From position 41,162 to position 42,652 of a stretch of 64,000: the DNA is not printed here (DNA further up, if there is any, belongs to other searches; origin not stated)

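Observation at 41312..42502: A membrane-anchored agmatine-deiminase/PAD-superfamily enzyme embedded among the rSAM genes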

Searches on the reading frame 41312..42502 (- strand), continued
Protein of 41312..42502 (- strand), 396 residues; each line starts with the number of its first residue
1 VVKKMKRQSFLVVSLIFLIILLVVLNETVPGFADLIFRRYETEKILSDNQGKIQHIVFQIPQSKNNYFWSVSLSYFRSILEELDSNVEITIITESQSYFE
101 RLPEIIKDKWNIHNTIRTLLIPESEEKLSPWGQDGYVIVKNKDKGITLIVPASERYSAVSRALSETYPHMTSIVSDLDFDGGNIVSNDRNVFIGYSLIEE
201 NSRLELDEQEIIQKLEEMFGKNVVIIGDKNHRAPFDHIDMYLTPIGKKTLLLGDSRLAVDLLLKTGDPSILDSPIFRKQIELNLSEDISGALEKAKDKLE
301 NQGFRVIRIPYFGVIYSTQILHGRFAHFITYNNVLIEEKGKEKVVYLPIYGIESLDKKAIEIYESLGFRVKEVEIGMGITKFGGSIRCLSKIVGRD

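Call 40: find_related_loci(query=A2, collection=genome_contigs, flank=10000)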
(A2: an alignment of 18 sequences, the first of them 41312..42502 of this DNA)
Query A2 (396 aa) in genome_contigs; peptide patterns used: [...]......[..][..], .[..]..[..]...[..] (x = any residue, [..] = any of these).
62 stretches matched a pattern; 56 encode a relative of the query (tblastn E <= 1e-3); 56 distinct loci.
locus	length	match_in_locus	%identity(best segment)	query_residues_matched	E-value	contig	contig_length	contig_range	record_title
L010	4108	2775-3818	31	42-395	1e-48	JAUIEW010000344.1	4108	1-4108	MAG: Phycisphaerae bacterium isolate 8_bin.52 NODE_19071_length_4108_cov_0.973122, whole genome shotgun sequence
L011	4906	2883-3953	31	42-395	2e-48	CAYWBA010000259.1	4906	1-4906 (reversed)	MAG TPA_asm: uncultured Planctomycetota bacterium isolate binchicken_co89_671 genome assembly, contig: NODE_37883_length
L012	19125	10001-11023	31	45-395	4e-47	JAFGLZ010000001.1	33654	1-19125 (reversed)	MAG: Phycisphaerae bacterium isolate Zod_Metabat.429 k87_19263, whole genome shotgun sequence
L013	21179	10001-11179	28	10-395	3e-42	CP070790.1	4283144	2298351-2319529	MAG: Planctomycetota bacterium isolate bin1449 chromosome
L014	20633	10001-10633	35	176-395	2e-41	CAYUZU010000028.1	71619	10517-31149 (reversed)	MAG TPA_asm: uncultured Planctomycetales bacterium isolate SRP141376_co4_172 genome assembly, contig: NODE_650_length_71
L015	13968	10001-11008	28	45-393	5e-41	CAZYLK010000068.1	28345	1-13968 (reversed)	MAG TPA_asm: uncultured Phycisphaeraceae bacterium isolate SRP193661_co1_22 genome assembly, contig: NODE_1719_length_28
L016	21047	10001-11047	28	42-396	2e-40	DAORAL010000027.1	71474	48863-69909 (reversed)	MAG TPA_asm: Phycisphaerae bacterium isolate AMR_MDS_0959 NODE_98_length_71474_cov_8.164690, whole genome shotgun sequen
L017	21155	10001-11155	26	6-395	2e-40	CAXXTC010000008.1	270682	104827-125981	MAG: Phycisphaerae bacterium isolate 5e6e2042-626d-414e-84c0-3edaace0f2b0 genome assembly, contig: contig_8, whole genom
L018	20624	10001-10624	35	177-396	4e-39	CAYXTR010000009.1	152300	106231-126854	MAG TPA_asm: uncultured Planctomycetales bacterium isolate SRP141376_co5_25 genome assembly, contig: NODE_154_length_152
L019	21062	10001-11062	32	45-395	7e-53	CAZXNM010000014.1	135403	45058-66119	MAG TPA_asm: uncultured Planctomycetota bacterium isolate binchicken_co294_168 genome assembly, contig: NODE_218_length_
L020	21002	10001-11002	29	51-395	8e-39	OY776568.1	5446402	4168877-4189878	MAG: Phycisphaerae bacterium isolate 383648cc-b706-4f19-8acf-b8ba9176e0b9 genome assembly, chromosome: 1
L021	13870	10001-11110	26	11-395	5e-39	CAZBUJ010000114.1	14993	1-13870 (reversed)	MAG TPA_asm: uncultured Phycisphaeraceae bacterium isolate SRP323688_co1_260 genome assembly, contig: NODE_6325_length_1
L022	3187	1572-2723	27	44-395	2e-38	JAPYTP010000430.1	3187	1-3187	MAG: Myxococcota bacterium isolate PW6.metabat2.187 PW6_36346_length_3187_cov_8.624840, whole genome shotgun sequence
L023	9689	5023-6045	27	45-395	4e-38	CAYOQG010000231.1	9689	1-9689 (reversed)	MAG TPA_asm: uncultured Phycisphaeraceae bacterium isolate SRP323688_co1_276 genome assembly, contig: NODE_10418_length_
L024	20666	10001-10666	32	163-395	4e-37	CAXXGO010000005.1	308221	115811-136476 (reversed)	MAG: Phycisphaerae bacterium isolate c853687f-fc16-43d1-893a-c6280bf959b9 genome assembly, contig: contig_5, whole genom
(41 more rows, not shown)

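Call 67: search_protein_families(library=padloc, proteins=[window:41312-42490:-], max_evalue=0.001)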
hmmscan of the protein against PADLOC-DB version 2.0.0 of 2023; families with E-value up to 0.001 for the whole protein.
window:41312-42490:- (392 aa): 0 families

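Call 70: find_encoding_contigs(protein=P0002, flank=10000, max_places=3)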
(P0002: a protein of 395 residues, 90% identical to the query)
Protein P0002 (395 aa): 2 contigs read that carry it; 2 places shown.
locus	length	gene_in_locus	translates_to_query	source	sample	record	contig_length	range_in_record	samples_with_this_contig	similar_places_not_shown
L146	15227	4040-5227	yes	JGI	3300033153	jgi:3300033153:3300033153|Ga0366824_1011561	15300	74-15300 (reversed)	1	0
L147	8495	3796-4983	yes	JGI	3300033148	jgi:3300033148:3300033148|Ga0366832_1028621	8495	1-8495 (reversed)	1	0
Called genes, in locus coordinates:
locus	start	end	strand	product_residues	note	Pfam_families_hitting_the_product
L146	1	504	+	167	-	?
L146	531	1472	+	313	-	PF04055:Radical_SAM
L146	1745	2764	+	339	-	PF13353:Fer4_12 (weak), PF04055:Radical_SAM, PF13186:SPASM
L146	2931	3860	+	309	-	PF04055:Radical_SAM, PF13353:Fer4_12 (weak)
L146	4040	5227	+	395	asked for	PF04371:PAD_porph (weak)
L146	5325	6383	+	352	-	PF04055:Radical_SAM, PF13186:SPASM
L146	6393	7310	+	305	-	PF04055:Radical_SAM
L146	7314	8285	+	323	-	PF04055:Radical_SAM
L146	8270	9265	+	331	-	PF04055:Radical_SAM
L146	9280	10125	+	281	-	PF04055:Radical_SAM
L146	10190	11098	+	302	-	PF04467:DUF483 (weak)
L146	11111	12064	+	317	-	PF04055:Radical_SAM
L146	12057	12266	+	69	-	-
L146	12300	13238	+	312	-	PF04055:Radical_SAM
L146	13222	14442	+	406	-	-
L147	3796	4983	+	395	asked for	PF04371:PAD_porph (weak)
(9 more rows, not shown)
